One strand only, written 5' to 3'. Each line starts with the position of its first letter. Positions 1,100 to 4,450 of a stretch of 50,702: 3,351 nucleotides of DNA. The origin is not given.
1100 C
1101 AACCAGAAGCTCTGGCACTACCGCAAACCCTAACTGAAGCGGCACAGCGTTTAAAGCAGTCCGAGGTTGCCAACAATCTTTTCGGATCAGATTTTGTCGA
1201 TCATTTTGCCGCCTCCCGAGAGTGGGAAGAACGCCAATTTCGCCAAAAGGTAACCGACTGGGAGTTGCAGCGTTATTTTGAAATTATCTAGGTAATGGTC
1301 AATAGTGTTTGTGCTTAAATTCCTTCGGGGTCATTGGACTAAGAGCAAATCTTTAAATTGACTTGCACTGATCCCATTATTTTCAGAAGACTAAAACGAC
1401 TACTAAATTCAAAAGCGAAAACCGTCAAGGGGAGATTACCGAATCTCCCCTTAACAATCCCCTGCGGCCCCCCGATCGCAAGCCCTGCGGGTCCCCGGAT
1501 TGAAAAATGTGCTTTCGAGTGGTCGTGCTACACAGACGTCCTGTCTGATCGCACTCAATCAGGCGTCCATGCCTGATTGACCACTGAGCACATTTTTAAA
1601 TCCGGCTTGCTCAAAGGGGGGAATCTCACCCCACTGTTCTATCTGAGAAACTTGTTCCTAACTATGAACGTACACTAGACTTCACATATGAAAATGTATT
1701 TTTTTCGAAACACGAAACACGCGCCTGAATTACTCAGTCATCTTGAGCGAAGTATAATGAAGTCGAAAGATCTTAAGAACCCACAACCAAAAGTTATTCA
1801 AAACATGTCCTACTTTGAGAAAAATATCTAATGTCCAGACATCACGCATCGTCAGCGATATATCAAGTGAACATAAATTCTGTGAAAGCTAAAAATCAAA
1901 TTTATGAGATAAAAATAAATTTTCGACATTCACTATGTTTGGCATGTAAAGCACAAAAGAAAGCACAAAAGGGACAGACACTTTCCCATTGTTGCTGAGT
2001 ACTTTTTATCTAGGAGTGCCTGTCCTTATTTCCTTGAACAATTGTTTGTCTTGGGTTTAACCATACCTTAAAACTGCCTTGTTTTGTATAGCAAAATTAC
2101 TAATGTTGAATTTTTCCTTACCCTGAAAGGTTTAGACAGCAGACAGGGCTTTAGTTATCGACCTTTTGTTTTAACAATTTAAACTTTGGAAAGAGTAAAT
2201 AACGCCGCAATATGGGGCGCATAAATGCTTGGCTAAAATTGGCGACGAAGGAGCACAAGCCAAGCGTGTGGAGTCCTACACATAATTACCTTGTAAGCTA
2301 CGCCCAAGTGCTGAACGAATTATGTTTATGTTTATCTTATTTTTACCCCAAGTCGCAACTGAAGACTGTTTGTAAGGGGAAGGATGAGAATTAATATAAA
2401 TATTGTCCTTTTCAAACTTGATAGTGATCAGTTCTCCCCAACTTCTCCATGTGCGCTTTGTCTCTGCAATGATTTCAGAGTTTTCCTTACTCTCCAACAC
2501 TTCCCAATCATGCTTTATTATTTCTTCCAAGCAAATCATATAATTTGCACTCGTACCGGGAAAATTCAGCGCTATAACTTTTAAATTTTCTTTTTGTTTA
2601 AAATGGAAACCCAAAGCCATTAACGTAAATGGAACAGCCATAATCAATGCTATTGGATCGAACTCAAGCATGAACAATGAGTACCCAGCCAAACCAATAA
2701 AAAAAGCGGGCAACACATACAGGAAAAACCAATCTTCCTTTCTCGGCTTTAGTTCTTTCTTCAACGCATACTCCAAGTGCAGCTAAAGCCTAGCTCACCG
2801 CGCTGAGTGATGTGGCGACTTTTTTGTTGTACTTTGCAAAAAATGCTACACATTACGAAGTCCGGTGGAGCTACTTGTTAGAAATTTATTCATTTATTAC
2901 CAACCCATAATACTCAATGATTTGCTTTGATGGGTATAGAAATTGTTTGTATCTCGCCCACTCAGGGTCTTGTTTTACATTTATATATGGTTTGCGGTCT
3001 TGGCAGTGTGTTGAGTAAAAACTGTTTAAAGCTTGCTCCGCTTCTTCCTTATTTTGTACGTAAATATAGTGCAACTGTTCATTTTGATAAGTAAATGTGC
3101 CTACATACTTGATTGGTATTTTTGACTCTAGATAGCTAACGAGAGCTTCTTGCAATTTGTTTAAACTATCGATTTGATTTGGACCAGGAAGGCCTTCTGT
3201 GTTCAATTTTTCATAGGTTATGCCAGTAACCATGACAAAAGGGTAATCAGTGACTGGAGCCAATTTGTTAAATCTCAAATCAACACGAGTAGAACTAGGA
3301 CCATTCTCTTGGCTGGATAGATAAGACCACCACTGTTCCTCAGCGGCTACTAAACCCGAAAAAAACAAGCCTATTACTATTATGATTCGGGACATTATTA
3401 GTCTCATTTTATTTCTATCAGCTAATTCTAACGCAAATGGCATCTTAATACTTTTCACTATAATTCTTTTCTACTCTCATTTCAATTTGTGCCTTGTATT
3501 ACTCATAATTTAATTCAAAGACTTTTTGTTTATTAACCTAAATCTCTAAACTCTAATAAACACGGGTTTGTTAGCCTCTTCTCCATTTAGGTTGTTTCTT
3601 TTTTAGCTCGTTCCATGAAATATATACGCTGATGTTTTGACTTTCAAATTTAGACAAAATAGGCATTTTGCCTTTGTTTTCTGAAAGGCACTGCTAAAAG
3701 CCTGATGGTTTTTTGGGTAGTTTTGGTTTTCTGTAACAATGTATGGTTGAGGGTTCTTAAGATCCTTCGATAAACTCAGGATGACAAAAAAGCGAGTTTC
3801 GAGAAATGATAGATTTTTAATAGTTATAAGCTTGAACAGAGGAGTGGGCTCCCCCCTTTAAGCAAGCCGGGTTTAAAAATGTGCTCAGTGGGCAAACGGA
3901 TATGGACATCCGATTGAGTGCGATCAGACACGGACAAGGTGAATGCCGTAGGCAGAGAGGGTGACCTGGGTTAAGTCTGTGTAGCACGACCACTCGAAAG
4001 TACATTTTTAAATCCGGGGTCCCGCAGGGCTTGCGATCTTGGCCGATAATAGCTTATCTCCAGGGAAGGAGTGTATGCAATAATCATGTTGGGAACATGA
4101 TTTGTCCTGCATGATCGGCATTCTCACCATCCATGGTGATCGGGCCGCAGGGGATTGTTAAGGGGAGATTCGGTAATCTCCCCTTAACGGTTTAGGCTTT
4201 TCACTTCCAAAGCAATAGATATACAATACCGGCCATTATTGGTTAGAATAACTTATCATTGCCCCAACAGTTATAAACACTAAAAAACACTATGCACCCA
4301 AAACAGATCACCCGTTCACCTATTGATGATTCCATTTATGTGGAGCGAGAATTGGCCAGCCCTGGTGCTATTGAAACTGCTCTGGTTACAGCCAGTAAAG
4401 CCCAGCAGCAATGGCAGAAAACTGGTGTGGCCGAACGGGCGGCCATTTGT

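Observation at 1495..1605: Multi-hairpin core differing between its two copies by compensatory base-pair changes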

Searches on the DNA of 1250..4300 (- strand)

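Call 5: search_rna_families(source=window, start=1250, end=4300, threshold=evalue, max_evalue=5, show_alignments=4)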
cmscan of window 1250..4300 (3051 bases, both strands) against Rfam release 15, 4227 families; matches with E-value up to 5: 2.
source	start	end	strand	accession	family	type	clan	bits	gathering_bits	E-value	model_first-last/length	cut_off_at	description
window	1488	1612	-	RF01731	TwoAYGGAY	Cis-reg;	CL00106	46.9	43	8.9e-06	1-168/168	no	TwoAYGGAY RNA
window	3611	3686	+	RF01188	snR56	Gene; snRNA; snoRNA; CD-box;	CL00049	22.8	54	3.6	1-84/84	no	Small nucleolar RNA snR56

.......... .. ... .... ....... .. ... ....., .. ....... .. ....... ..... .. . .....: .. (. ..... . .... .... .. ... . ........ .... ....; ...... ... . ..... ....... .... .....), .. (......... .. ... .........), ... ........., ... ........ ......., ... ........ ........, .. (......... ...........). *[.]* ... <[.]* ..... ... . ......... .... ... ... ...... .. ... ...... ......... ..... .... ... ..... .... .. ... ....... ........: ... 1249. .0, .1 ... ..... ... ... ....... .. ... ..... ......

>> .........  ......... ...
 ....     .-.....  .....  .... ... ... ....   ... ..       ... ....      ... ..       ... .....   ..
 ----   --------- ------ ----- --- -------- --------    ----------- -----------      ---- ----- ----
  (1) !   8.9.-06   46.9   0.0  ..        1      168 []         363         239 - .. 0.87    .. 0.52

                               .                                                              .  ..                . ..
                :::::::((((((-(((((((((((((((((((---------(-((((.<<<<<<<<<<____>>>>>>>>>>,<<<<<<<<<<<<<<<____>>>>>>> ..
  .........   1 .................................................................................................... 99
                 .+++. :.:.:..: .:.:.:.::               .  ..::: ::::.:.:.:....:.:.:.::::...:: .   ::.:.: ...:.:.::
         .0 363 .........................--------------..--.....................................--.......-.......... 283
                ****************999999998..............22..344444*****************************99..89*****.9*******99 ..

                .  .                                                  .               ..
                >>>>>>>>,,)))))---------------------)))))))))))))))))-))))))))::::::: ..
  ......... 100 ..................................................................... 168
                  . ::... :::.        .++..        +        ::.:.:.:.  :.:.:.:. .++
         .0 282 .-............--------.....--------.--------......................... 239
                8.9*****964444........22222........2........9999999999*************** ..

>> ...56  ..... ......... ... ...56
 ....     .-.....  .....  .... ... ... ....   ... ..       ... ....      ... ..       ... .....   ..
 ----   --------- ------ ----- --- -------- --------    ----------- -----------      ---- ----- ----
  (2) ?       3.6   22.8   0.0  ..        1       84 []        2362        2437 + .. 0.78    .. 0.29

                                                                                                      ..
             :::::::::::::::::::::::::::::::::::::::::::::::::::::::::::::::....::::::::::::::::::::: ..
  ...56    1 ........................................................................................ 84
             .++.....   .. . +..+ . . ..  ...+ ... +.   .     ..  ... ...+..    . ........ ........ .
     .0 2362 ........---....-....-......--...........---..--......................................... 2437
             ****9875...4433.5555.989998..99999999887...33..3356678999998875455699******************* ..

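Call 23: search_dna_similar(query=window:1400-1800:-, collection=plasmids, mode=distant, max_evalue=0.01)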
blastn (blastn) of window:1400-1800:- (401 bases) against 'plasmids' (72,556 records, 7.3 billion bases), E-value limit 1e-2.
No match.

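Call 41: build_rna_model(alignment_id=A2, structure=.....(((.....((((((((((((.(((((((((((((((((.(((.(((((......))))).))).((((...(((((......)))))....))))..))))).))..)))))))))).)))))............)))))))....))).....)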
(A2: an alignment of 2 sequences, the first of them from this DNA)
Model R1 built from alignment A2 (2 sequences, 159 columns); structure: as given.
model positions 159; base pairs 49; branch points 1; effective number of sequences 0.71; information 0.591 bits per position. Calibrated on 0.2 Mb of random sequence (short: E-values are rough).
structure used (alignment columns):
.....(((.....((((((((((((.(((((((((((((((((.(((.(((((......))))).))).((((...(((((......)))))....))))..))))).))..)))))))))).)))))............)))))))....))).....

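Call 42: search_with_rna_model(model_id=R1, sources=[window, L002, L003, L004, L005, L008, L009, L010, L011, L012, L013, L014, L015, L016, L017, L018, L019, L020, L021, L022, L023, L024, L025, L026, L027, L028, L029, L030, L031, L032, L033, L034, L035, L036, L037, L038, L039, L040, L041, L042, L043, L044, L045, L046, L047, L048, L049, L050, L051, L052, L053, L054, L055, L056, L057, L058, L059, L060, L061, L062, L063, L064, L065, L066, L067, L068, L069, L070, L071, L072, L073, L074, L075, L076, L077, L078, L079, L080, L081, L082, L083, L084, L085, L086, L087], max_evalue=10, show_alignments=4)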
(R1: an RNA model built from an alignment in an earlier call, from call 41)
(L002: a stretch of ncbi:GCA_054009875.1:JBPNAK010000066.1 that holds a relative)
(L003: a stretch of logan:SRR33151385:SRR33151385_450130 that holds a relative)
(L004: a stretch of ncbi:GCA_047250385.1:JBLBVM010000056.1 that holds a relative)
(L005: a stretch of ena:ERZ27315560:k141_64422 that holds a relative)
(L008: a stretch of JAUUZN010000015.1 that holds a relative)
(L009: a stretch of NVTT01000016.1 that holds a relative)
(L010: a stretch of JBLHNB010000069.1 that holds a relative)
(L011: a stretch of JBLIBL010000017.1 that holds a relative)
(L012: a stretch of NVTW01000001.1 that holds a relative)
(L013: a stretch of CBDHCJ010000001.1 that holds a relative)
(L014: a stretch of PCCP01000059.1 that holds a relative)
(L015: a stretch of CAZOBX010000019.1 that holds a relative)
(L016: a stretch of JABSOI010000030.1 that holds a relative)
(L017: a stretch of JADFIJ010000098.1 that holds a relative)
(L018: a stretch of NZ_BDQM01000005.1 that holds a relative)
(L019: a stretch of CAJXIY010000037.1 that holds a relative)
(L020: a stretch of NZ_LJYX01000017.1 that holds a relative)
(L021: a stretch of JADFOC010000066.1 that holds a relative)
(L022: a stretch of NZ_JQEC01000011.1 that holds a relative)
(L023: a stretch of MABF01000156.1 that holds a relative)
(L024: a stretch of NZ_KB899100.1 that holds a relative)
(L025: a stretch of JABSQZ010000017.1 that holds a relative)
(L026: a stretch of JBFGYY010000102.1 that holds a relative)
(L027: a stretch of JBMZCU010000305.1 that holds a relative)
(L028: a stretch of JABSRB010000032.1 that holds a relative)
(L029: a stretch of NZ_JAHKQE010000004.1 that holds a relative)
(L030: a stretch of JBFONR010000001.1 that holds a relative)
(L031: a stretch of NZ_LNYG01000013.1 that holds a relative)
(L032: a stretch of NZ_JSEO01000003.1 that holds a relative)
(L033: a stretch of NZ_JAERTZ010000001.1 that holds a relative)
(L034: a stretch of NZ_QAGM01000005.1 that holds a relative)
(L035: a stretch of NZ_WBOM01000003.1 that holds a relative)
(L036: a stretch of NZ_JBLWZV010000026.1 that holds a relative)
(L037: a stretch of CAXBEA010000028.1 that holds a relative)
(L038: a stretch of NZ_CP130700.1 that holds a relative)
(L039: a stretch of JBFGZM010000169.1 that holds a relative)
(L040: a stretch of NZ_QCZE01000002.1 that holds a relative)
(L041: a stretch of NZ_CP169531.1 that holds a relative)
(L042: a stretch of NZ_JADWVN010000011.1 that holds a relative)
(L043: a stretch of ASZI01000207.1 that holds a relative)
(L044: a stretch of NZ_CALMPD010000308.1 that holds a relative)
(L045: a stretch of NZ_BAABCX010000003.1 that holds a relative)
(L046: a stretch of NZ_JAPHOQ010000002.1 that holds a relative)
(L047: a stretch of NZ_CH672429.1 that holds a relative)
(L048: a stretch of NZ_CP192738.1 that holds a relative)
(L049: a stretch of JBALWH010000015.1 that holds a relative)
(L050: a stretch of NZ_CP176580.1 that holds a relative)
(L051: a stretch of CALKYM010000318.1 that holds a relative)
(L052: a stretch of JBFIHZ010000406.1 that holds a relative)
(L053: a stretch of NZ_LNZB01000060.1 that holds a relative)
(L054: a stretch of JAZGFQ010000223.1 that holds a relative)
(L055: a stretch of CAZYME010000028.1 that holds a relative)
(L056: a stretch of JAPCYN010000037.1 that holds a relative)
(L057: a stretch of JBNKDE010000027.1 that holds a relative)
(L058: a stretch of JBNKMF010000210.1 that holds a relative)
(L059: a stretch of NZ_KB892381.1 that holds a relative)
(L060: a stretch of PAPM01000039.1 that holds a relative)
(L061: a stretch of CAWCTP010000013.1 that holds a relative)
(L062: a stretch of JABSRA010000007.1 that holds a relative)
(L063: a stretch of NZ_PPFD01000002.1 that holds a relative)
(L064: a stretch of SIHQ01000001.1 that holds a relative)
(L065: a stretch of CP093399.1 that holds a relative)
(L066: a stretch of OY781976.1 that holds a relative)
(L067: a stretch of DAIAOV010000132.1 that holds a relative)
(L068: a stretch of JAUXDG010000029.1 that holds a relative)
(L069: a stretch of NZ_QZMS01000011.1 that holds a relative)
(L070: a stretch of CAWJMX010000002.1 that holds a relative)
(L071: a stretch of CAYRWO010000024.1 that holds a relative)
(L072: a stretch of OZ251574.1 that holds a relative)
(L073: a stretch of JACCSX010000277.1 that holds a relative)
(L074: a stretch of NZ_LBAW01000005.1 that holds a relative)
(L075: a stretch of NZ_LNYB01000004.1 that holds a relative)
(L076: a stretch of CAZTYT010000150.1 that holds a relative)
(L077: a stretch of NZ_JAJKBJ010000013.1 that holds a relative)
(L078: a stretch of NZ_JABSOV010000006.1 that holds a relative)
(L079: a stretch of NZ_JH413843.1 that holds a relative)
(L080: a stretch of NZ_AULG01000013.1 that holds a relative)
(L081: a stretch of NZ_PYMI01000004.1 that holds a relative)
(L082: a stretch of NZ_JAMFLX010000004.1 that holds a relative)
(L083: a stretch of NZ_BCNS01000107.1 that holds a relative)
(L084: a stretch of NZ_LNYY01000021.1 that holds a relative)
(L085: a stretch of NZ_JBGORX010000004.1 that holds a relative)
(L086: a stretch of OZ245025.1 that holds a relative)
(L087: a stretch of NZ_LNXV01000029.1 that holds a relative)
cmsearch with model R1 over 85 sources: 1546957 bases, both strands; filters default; matches with E-value up to 10: 5.
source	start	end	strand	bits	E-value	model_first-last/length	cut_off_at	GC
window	1466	1623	-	196.2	5.9e-50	1-159/159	no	0.56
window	3849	4044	+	164.6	2.2e-41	1-159/159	no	0.53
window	1493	1619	+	30.2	5.8e-05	17-144/159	no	0.51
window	3853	4019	-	15.6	0.51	17-144/159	no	0.5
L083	7065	7107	+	14.9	0.77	44-102/159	no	0.37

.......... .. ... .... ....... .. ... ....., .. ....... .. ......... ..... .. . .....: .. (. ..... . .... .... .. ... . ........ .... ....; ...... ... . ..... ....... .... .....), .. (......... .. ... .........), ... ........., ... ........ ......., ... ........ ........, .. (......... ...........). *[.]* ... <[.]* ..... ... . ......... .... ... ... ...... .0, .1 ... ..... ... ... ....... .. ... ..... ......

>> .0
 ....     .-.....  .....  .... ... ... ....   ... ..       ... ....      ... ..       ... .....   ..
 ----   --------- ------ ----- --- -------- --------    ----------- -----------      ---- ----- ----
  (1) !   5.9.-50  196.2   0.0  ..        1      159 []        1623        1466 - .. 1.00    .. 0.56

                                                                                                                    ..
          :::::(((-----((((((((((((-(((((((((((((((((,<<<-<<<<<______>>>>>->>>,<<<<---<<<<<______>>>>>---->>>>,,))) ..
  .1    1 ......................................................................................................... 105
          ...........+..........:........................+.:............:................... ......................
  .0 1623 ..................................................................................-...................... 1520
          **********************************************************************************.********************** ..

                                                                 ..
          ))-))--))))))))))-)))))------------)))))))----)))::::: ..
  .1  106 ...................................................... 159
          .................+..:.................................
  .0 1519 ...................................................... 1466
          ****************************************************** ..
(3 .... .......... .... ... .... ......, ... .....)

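Call 59: search_with_rna_model(model_id=R1, sources=[L088, L089, L090, L091, L092, L093, L094, L095], max_evalue=1)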
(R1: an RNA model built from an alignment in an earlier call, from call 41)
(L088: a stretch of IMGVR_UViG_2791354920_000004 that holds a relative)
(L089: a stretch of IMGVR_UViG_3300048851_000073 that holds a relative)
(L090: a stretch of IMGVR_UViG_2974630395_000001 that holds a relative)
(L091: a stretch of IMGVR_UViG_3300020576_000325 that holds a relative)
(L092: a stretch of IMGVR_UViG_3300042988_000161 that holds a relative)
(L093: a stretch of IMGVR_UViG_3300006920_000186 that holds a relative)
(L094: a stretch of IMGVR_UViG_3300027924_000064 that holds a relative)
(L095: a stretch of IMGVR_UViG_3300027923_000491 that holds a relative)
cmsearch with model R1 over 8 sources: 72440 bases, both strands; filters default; matches with E-value up to 1: 0.
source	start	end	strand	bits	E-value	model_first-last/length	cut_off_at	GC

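Call 89: search_with_rna_model(model_id=R1, sources=[L216, L217, L218, L219, L096, L097, L098, L099, L100, L101, L102, L103, L104, L105, L106, L107, L108, L109, L110, L111, L112, L113, L114, L115, L116, L117, L118, L119, L120, L121, L122, L123, L124, L125, L126, L127, L128, L129, L130, L131, L132, L133, L134, L135, L136, L137, L138, L139, L140, L141, L142, L143, L144, L145, L146, L147, L148, L149, L150, L151, L152, L153, L154, L155, L156, L157, L158, L159, L160, L161, L162, L163, L164, L165, L166, L167, L168, L169, L170, L171, L172, L173, L174, L175, L176, L177, L178, L179, L180, L181, L182, L183, L184, L185, L186, L187, L188, L189, L190, L191], max_evalue=1)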
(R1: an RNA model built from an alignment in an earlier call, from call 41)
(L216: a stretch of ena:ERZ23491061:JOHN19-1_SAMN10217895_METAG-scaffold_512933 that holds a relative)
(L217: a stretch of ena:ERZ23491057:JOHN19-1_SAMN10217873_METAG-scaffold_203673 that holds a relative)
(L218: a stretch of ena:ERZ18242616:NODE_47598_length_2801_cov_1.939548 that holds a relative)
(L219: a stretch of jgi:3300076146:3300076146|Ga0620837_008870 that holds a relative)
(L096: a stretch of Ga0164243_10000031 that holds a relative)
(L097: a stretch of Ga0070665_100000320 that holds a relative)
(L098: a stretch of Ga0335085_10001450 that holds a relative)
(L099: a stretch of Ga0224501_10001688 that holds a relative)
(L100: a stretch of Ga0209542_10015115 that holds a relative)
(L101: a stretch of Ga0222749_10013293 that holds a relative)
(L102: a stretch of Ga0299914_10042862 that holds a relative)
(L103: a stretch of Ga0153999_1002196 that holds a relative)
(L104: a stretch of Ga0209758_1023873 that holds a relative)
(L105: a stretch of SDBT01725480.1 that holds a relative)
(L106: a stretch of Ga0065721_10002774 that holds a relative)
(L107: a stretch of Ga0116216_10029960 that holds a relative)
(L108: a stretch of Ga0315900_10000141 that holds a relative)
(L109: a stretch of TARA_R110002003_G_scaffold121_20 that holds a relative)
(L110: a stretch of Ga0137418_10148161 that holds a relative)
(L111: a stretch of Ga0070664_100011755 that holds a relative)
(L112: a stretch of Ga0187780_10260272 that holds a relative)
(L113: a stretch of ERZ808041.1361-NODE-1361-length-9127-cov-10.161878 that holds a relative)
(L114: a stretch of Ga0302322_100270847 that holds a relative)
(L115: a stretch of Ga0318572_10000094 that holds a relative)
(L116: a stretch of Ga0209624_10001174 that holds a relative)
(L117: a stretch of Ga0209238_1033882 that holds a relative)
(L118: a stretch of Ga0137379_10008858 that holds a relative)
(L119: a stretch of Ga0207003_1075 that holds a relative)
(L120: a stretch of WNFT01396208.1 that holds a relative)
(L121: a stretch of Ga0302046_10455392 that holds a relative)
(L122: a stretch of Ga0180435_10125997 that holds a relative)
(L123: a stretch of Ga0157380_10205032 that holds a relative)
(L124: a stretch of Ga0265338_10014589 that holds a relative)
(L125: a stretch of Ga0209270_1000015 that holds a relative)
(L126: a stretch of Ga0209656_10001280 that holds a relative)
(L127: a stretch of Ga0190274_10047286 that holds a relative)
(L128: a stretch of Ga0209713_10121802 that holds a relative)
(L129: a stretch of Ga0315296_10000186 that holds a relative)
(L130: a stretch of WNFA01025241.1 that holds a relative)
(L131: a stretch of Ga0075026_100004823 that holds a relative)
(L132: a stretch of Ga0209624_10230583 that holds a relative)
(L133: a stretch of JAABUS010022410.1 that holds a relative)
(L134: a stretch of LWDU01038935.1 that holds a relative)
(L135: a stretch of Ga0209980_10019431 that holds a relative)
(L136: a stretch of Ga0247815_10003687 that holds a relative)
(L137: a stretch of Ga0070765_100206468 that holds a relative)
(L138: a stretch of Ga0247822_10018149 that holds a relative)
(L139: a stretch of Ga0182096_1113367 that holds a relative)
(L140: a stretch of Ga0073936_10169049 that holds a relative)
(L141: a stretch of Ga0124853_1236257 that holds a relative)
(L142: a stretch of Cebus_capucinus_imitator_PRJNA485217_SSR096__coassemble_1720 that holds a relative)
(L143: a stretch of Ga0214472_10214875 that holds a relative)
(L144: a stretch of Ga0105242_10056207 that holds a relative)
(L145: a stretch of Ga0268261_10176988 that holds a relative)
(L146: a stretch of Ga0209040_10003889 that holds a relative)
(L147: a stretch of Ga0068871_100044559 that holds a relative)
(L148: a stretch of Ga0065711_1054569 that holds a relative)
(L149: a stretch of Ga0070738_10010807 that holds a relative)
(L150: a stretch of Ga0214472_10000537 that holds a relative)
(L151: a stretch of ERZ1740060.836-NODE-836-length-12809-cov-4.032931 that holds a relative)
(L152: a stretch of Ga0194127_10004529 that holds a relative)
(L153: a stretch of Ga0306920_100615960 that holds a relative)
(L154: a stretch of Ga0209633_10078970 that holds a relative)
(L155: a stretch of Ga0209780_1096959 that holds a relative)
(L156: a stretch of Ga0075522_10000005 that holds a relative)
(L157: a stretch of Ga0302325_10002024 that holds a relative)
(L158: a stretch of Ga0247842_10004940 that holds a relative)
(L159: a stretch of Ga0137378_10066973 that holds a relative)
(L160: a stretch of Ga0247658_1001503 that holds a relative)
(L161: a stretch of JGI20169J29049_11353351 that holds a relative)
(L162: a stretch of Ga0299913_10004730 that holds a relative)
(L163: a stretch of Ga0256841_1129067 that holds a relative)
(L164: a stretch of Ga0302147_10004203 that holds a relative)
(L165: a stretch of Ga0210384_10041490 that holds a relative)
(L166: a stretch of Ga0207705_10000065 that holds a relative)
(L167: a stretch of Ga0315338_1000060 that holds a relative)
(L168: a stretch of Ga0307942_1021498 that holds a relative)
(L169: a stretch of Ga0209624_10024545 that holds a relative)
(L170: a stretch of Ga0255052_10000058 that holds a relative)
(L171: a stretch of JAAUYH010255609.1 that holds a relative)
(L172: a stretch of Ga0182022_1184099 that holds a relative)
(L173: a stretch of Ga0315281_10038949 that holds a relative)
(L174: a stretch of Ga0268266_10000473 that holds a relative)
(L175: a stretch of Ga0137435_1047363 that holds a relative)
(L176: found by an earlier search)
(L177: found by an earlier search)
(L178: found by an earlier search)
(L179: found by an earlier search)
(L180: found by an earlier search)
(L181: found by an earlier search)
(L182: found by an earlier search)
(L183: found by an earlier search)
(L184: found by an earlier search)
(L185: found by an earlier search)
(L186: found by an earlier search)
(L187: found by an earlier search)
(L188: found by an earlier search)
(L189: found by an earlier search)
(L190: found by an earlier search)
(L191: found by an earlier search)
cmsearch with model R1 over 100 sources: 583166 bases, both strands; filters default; matches with E-value up to 1: 0.
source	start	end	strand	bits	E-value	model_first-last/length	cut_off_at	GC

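Call 90: search_with_rna_model(model_id=R1, sources=[L192, L193, L194, L195, L196, L197, L198, L199, L200, L201, L202, L203, L204, L205, L206, L207, L208, L209, L210, L211, L212, L213, L214, L215], max_evalue=1)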
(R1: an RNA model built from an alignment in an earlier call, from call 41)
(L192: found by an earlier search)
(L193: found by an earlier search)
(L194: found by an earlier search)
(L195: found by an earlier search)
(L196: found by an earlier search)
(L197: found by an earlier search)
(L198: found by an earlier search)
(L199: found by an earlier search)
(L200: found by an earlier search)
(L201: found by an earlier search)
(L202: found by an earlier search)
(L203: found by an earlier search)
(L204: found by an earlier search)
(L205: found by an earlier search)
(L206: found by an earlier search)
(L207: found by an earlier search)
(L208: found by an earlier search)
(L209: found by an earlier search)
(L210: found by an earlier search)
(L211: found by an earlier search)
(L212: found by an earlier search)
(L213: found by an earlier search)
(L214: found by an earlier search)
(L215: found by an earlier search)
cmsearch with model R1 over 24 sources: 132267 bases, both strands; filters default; matches with E-value up to 1: 0.
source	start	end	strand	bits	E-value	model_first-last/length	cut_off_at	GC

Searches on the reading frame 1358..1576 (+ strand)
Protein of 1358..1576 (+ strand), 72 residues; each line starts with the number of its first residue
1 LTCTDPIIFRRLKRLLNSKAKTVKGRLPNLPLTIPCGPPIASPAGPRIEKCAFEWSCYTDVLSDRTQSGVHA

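Call 84: search_protein_families(library=pfam, proteins=[window:1358-1576:+], max_evalue=0.1)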
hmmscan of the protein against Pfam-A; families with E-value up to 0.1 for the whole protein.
window:1358-1576:+ (72 aa): 0 families
